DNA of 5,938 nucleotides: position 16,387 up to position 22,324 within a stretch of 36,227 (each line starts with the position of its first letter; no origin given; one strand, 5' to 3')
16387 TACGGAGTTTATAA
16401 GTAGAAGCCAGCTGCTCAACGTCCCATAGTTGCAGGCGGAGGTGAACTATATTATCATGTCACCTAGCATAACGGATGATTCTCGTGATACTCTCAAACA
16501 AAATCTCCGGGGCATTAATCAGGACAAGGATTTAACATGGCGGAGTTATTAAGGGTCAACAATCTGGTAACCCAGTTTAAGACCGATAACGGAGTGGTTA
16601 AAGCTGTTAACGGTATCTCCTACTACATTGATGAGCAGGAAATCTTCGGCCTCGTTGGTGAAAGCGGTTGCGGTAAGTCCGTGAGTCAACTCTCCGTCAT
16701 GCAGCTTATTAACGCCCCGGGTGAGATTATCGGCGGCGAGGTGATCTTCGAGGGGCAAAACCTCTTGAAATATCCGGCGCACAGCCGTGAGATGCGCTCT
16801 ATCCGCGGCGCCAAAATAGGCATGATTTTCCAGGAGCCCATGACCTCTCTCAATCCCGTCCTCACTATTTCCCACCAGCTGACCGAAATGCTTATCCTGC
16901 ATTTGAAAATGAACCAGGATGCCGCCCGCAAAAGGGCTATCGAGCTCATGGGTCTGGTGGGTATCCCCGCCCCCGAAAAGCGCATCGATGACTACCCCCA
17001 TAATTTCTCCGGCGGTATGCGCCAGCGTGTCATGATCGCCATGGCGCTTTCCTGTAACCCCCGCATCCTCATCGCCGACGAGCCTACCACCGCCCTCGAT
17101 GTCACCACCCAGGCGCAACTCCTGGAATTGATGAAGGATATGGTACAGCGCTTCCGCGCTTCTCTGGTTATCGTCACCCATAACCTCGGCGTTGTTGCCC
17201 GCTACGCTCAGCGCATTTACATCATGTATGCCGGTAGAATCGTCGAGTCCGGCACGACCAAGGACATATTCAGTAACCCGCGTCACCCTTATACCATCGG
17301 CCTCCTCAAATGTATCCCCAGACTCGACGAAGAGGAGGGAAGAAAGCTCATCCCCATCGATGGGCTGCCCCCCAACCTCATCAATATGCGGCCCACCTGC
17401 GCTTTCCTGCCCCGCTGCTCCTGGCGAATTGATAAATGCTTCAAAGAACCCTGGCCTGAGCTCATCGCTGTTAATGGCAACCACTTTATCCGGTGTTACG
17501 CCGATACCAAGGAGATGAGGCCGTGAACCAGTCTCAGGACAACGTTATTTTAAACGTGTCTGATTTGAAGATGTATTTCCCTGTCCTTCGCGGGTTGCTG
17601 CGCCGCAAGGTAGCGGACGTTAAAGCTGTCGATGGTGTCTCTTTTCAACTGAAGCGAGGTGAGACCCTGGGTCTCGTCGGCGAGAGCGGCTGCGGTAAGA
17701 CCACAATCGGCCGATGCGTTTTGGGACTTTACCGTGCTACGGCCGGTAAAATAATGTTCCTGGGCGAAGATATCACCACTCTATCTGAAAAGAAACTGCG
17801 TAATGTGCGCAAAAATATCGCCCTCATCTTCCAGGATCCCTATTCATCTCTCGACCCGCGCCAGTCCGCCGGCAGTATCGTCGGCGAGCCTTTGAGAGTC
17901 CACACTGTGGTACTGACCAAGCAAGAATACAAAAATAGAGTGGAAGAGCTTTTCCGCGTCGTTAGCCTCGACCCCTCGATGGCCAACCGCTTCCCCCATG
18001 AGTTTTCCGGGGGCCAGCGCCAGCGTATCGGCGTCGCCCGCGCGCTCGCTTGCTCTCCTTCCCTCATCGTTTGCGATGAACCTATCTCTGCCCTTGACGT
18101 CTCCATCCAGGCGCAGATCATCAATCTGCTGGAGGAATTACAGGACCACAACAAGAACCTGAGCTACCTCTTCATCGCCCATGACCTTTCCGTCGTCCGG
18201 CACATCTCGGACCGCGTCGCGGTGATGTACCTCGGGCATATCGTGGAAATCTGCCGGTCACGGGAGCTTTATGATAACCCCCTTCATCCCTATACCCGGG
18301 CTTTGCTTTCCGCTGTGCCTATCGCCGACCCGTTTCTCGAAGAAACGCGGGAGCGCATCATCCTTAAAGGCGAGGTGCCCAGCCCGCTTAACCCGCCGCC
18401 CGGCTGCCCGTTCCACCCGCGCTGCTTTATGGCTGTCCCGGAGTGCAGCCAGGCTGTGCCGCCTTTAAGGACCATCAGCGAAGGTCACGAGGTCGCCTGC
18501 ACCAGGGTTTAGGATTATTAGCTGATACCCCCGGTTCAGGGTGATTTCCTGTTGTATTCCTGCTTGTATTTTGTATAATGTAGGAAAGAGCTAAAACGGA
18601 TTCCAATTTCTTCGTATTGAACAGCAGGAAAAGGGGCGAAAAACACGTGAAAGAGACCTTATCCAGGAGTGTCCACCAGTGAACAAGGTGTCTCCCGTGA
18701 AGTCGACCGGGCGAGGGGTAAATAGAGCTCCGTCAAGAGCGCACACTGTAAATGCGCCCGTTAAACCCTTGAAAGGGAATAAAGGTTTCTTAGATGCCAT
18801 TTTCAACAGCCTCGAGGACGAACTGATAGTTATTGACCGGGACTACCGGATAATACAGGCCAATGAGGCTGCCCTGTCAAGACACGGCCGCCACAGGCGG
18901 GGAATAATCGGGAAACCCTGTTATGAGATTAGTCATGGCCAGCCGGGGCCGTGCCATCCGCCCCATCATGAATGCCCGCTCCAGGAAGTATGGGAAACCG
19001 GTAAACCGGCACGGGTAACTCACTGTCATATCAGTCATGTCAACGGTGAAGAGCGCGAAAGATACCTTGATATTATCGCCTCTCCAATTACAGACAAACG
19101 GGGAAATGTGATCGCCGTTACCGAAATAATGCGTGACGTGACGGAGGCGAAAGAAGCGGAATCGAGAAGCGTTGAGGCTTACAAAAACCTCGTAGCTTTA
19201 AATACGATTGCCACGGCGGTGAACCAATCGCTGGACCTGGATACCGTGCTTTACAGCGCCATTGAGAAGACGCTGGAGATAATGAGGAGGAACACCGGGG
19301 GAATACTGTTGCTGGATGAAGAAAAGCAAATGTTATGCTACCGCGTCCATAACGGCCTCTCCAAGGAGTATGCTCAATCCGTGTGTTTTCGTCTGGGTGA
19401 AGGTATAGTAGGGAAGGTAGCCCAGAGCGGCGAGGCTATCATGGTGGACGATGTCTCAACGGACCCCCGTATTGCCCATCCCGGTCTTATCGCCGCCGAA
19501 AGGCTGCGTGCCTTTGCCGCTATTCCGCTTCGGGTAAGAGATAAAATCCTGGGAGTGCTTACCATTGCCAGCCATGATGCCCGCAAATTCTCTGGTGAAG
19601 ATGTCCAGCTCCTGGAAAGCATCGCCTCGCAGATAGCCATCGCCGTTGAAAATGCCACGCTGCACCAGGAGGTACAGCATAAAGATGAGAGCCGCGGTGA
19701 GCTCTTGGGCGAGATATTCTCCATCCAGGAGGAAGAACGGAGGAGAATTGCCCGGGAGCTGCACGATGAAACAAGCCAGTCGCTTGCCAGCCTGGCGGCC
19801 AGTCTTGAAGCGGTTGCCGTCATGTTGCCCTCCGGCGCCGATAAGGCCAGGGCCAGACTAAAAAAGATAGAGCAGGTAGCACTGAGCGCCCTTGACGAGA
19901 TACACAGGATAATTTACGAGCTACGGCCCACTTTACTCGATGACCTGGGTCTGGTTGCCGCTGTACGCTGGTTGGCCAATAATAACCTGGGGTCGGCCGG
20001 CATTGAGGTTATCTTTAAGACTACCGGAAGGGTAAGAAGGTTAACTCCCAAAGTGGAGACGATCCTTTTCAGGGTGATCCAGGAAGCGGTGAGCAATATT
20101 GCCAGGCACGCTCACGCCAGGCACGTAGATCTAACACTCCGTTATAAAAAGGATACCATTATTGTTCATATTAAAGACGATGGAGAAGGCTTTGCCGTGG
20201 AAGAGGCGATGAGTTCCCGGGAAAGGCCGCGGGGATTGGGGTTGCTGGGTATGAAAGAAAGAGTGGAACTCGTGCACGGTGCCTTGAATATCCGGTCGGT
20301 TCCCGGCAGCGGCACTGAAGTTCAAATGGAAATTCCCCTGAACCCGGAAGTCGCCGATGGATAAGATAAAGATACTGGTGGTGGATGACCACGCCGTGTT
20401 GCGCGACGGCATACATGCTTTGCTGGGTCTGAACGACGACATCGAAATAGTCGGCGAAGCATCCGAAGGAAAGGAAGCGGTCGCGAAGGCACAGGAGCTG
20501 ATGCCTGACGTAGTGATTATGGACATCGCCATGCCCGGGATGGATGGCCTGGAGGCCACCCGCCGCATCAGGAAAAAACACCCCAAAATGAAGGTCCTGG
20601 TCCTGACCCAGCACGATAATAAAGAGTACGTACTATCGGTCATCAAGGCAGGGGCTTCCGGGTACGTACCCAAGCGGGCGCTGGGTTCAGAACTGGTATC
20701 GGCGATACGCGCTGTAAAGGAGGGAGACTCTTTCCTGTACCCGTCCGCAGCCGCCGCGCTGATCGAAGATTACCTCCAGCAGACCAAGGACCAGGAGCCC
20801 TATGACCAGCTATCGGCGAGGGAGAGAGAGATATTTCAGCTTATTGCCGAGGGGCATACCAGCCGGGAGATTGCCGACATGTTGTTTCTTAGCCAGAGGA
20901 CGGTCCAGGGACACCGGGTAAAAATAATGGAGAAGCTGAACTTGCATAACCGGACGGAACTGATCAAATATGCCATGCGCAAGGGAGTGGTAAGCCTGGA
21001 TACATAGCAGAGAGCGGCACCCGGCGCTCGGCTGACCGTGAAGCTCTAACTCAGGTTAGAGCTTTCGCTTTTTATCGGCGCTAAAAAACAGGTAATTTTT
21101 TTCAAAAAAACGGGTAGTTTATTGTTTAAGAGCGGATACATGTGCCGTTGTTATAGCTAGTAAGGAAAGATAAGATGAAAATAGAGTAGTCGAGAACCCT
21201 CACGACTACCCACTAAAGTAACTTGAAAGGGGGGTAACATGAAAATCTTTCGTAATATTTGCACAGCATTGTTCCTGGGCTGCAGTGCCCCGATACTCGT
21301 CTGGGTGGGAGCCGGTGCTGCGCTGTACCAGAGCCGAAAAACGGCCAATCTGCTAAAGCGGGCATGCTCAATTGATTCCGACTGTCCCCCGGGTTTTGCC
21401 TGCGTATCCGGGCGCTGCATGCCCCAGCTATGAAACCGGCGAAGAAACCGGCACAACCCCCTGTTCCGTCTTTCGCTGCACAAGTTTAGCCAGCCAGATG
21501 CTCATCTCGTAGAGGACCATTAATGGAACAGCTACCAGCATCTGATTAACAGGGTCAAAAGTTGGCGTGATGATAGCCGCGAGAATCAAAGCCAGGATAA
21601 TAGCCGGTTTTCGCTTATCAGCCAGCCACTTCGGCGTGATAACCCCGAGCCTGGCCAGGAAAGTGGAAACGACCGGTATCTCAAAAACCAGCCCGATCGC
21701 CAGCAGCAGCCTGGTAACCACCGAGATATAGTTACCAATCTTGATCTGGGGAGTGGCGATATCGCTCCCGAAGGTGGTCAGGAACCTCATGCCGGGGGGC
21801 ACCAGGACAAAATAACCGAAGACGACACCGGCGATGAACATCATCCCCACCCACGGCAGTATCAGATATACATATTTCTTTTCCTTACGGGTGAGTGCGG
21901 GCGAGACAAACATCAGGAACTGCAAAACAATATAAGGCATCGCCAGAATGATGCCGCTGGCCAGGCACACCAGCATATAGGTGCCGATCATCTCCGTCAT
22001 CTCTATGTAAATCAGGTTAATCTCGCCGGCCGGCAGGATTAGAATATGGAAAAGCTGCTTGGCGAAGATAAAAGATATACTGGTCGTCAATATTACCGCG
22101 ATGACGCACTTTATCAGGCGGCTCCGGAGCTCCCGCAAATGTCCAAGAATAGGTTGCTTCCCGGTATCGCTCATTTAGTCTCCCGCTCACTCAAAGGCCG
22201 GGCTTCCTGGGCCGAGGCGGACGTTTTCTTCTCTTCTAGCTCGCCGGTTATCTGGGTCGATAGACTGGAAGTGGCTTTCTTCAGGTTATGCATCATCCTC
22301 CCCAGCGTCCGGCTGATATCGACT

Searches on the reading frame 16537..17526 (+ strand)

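Call 46: search_protein_families(library=pfam, proteins=[window:16537-17526:+], max_evalue=0.00001)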
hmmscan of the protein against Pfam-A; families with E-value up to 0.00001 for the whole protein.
window:16537-17526:+ (329 aa): 2 families
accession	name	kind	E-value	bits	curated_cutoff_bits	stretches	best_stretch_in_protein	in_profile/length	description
PF00005.33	ABC_tran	-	8.9e-27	94.8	25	1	25-185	2-137/137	ABC transporter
PF08352.17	oligo_HPY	-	2.1e-18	66.9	27.1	1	236-301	1-65/65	Oligopeptide/dipeptide transporter, C-terminal region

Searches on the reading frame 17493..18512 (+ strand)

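Call 46: search_protein_families(library=pfam, proteins=[window:17493-18512:+], max_evalue=0.00001)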
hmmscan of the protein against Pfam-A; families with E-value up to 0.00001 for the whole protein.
window:17493-18512:+ (339 aa): 2 families
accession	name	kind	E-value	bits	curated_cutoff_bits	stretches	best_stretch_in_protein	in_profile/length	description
PF00005.33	ABC_tran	-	1.5e-31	110.2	25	1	47-198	2-136/137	ABC transporter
PF08352.17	oligo_HPY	-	6.9e-18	65.3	27.1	1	251-318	1-65/65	Oligopeptide/dipeptide transporter, C-terminal region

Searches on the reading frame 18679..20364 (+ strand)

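Call 46: search_protein_families(library=pfam, proteins=[window:18679-20364:+], max_evalue=0.00001)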
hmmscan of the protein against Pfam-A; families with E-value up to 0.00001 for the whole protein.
window:18679-20364:+ (561 aa): 8 families
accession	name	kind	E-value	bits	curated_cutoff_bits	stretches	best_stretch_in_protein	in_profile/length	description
PF13185.12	GAF_2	-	4.3e-26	92.2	28.6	1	185-324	2-136/136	GAF domain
PF01590.32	GAF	-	1.9e-22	80.6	22.4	1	186-323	1-133/133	GAF domain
PF08448.16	PAS_4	-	1.5e-18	67.5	23.1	1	42-158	1-109/110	PAS fold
PF07730.19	HisKA_3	-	7e-17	62.2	24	1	353-419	1-67/68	Histidine kinase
PF02518.31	HATPase_c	-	7.2e-16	59.1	26.4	1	460-555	3-110/111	Histidine kinase-, DNA gyrase B-, and HSP90-like ATPase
PF13426.13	PAS_9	-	1.6e-15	57.7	27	1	50-156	5-103/103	PAS domain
PF13492.12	GAF_3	-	9e-14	52.4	27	1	187-325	2-129/129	GAF domain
PF13581.12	HATPase_c_2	-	1.7e-07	31.7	27.4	1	466-550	35-125/127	Histidine kinase-like ATPase domain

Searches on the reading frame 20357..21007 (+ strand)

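Call 46: search_protein_families(library=pfam, proteins=[window:20357-21007:+], max_evalue=0.00001)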
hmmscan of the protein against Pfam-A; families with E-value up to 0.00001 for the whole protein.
window:20357-21007:+ (216 aa): 3 families
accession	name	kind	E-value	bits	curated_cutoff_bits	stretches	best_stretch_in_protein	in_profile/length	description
PF00072.30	Response_reg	-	9.2e-32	110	30.2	1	6-118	1-111/111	Response regulator receiver domain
PF00196.25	GerE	-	2.8e-20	72.1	23.5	1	150-206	1-57/57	Bacterial regulatory proteins, luxR family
PF08281.18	Sigma70_r4_2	-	5e-06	26.5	25.7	1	150-194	9-54/54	Sigma-70, region 4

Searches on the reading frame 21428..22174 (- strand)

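Call 46: search_protein_families(library=pfam, proteins=[window:21428-22174:-], max_evalue=0.00001)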
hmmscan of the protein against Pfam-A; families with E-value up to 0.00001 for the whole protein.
window:21428-22174:- (248 aa): 1 family
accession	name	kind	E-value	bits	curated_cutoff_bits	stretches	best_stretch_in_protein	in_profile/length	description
PF00902.23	TatC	-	3.5e-63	213.6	25.1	1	12-217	2-208/208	Sec-independent protein translocase protein (TatC)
